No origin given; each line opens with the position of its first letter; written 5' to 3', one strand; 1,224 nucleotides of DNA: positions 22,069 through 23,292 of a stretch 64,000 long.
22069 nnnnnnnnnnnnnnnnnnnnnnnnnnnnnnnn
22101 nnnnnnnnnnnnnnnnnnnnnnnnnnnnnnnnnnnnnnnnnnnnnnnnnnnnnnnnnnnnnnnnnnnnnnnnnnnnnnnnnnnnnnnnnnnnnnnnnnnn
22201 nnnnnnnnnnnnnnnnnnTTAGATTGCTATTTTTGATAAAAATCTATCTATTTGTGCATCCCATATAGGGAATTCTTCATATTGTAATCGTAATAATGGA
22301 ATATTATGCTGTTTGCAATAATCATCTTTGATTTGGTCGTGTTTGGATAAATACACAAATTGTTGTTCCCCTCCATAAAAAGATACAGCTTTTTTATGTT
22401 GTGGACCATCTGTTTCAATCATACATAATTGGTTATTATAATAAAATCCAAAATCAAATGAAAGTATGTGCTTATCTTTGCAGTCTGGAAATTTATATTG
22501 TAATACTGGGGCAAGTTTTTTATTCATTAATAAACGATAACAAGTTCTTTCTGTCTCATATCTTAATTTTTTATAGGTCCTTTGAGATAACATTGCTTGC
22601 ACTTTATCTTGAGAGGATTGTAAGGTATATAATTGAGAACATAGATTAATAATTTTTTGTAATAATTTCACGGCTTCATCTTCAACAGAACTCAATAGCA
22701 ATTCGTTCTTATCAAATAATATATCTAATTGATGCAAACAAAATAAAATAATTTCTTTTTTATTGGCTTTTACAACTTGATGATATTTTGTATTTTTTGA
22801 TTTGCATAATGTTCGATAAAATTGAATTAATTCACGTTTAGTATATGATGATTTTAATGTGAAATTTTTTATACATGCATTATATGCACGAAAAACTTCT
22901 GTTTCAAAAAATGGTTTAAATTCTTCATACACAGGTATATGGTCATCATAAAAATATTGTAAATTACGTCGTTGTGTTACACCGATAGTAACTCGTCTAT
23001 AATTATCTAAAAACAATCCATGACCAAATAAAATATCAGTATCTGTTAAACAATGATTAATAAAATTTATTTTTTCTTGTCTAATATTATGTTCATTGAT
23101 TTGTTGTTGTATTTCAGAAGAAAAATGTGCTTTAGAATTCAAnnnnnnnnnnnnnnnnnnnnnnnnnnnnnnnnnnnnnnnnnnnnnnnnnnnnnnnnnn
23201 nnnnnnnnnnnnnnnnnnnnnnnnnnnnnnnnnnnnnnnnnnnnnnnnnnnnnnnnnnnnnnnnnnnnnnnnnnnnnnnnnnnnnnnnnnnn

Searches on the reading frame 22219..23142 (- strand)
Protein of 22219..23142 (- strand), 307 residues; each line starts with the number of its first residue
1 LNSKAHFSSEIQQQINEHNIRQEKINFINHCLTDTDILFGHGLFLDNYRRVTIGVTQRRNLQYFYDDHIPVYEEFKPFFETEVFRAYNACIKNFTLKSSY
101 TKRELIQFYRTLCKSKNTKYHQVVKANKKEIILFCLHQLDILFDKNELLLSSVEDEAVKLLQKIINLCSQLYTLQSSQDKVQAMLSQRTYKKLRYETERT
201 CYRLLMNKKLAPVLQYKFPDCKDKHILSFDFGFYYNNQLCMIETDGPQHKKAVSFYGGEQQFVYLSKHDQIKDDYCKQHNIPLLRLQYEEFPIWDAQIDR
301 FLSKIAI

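Call 76: search_protein_families(library=phrogs, proteins=[window:22219-23142:-], max_evalue=0.001)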
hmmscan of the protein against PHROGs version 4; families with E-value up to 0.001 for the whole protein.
window:22219-23142:- (307 aa): 5 families
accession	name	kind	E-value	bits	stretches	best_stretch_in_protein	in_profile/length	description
phrog_9084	-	DNA, RNA and nucleotide metabolism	2.3e-19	71.2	1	179-292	45-156/187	homing endonuclease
phrog_559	-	DNA, RNA and nucleotide metabolism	1.6e-14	54.7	1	156-291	269-400/607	HNH endonuclease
phrog_4538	-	unknown function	1e-09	38.8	1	198-286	234-315/447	-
phrog_7140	-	DNA, RNA and nucleotide metabolism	5.3e-05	23.1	1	209-290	137-215/423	intron encoded nuclease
phrog_19778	-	unknown function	0.0001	22.5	1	194-290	252-345/362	-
